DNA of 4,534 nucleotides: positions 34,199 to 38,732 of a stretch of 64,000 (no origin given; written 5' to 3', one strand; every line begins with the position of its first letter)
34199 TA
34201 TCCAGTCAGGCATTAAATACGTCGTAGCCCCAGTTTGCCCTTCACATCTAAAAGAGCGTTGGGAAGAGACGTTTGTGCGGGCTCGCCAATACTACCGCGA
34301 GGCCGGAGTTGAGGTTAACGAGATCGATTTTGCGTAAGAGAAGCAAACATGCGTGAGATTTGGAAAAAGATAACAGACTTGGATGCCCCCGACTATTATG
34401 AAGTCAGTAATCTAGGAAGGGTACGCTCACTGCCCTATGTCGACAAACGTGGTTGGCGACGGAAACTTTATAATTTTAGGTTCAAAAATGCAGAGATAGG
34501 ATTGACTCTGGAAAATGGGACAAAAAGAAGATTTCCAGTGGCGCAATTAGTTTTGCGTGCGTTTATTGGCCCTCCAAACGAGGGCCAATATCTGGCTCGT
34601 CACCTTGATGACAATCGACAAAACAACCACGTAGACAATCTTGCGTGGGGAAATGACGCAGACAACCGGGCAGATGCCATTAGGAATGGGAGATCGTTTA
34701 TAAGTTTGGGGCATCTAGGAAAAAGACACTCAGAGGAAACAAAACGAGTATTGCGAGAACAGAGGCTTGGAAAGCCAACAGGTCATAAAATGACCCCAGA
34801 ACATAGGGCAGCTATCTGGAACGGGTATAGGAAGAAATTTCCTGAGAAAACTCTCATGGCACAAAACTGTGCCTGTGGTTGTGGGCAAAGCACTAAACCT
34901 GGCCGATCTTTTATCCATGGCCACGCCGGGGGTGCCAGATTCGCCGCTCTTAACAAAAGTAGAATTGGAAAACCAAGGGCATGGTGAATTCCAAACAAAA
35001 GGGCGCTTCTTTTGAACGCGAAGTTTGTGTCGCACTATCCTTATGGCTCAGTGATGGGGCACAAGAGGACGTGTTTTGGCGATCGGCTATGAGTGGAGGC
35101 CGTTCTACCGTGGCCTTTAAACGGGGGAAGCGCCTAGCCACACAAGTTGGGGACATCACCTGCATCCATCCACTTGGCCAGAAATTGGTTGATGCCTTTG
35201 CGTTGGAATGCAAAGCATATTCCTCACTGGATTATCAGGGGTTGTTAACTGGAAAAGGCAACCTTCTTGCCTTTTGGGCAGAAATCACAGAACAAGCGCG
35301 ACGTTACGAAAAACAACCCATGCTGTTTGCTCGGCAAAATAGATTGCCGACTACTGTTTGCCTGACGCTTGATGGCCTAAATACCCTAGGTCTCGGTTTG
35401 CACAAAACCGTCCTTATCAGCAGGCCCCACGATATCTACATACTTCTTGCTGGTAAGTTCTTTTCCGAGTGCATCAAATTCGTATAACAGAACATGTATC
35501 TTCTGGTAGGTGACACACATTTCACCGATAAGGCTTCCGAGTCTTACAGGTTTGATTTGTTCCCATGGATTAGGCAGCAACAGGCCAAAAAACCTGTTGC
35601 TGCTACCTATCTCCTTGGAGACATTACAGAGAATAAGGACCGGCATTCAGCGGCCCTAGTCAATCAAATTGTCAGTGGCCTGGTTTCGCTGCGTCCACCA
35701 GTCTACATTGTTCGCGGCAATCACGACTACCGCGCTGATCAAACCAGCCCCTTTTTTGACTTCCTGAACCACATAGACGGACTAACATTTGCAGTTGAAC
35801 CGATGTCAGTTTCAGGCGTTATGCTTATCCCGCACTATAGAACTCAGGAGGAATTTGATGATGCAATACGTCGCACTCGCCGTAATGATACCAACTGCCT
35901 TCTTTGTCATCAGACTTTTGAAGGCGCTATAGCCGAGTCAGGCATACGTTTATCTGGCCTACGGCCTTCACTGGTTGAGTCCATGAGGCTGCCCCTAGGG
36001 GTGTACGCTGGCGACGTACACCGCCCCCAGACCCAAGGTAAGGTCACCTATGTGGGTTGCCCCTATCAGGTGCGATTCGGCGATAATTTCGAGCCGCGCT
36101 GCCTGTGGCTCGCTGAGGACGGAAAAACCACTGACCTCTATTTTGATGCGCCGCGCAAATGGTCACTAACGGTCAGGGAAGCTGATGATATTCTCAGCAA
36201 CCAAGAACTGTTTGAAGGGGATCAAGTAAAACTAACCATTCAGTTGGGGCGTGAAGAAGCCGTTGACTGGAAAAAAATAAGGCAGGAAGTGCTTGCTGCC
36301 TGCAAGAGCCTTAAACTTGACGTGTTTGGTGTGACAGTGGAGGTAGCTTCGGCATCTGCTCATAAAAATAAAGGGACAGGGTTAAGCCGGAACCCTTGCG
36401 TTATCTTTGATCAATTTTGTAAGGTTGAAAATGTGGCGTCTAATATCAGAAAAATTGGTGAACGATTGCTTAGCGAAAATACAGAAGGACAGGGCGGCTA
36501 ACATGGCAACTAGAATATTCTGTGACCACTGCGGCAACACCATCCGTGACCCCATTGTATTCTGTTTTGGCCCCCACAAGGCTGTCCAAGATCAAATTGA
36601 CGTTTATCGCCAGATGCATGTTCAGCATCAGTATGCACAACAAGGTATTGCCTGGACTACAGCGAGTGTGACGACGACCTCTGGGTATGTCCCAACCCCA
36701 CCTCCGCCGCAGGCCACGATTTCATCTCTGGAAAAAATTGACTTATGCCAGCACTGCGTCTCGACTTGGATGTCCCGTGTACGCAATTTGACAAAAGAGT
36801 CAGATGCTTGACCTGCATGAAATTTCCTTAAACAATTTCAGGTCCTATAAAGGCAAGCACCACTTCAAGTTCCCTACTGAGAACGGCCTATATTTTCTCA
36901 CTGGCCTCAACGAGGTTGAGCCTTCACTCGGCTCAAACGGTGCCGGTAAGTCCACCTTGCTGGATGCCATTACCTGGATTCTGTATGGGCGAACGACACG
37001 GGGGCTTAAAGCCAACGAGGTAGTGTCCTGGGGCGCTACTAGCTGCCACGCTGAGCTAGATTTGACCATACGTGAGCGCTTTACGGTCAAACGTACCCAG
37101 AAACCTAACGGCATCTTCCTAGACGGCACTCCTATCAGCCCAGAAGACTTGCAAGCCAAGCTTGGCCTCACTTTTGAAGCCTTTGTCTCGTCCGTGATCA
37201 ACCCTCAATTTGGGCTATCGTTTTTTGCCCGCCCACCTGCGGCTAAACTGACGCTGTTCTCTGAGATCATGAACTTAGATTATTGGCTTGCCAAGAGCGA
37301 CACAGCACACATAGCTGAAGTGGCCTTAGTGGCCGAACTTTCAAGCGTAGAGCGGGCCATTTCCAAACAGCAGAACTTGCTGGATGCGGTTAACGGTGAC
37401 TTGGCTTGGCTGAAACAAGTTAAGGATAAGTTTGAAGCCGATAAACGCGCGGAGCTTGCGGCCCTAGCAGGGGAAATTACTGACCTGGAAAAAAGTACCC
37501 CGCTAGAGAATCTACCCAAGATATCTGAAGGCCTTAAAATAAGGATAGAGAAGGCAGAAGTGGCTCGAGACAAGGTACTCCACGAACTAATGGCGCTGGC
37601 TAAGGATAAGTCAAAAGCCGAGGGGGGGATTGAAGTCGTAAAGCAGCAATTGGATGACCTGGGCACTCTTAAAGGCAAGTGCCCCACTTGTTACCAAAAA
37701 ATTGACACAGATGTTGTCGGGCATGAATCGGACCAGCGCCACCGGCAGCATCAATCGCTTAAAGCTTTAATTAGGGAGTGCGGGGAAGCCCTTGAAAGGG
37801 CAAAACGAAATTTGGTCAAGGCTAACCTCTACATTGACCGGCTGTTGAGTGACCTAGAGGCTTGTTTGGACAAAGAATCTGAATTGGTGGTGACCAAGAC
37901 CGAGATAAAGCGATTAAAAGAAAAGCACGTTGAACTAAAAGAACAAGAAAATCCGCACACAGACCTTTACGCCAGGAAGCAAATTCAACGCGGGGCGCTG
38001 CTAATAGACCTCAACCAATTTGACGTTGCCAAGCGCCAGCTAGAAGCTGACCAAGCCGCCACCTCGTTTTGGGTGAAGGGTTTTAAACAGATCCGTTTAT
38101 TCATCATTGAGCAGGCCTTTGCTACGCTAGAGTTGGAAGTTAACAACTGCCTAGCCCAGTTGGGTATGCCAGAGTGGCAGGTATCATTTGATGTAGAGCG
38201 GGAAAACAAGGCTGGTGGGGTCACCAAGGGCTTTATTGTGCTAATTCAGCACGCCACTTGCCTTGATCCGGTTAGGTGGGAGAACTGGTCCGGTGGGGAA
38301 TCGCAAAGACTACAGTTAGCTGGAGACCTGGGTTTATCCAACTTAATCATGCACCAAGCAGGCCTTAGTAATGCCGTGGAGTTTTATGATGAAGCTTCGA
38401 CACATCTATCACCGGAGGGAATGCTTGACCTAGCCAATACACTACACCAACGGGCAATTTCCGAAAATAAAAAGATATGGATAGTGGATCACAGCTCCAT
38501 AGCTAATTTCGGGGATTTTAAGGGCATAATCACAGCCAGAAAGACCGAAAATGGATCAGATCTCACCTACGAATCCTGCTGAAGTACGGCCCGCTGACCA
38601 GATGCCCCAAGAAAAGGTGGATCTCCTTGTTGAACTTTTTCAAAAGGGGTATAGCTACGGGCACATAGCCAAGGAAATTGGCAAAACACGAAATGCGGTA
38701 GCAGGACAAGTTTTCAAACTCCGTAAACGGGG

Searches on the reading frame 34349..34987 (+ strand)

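Call 21: search_protein_families(library=pfam, max_evalue=0.001, proteins=[window:34349-34987:+])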
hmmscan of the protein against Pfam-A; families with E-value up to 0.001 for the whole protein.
window:34349-34987:+ (212 aa): 2 families
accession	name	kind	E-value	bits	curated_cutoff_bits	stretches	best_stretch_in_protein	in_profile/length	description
PF07463.16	NUMOD4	-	4.3e-07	30.5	23.4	1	3-29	1-25/49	NUMOD4 motif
PF13392.12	HNH_3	-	3.3e-05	23.9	24.8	1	67-107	6-45/46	HNH endonuclease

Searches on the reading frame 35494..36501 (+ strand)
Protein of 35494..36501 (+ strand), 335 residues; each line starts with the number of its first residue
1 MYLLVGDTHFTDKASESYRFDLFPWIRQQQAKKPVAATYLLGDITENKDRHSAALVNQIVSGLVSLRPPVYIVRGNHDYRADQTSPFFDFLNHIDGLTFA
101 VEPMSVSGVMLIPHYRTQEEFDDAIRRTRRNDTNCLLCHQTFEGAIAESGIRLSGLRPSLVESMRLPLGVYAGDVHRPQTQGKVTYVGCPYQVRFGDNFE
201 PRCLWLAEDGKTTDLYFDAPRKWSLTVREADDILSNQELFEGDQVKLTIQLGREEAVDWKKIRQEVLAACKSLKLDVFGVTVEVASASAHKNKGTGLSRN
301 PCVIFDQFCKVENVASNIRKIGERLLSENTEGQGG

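Call 21: search_protein_families(library=pfam, max_evalue=0.001, proteins=[window:35494-36501:+])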
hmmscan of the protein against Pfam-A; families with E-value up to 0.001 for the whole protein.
window:35494-36501:+ (335 aa): 2 families
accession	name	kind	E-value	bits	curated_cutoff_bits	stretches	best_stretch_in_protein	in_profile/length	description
PF00149.33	Metallophos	-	4e-07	31.1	21.5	1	3-94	4-86/191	Calcineurin-like phosphoesterase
PF12850.12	Metallophos_2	-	0.00028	21.3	27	1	3-186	4-146/154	Calcineurin-like phosphoesterase superfamily domain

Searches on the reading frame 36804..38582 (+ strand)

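Call 21: search_protein_families(library=pfam, max_evalue=0.001, proteins=[window:36804-38582:+])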
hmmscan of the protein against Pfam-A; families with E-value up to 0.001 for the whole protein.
window:36804-38582:+ (592 aa): 6 families
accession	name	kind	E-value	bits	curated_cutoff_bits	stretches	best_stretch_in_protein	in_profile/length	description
PF13476.12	AAA_23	-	2e-08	35.5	27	1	7-213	2-176/201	AAA domain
PF13555.12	AAA_29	-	5.4e-08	32.9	27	1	4-64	1-50/61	P-loop containing region of AAA domain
PF02463.25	SMC_N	-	7.8e-08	32.4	40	1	4-74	2-65/220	RecF/RecN/SMC N terminal domain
PF00005.33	ABC_tran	-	6.4e-05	24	25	0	42-59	17-34/137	ABC transporter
PF13514.12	AAA_27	-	0.00021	21.4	22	1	37-120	27-111/206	AAA domain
PF13175.12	AAA_15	-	0.00087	19.4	32.1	0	4-63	3-50/374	AAA ATPase domain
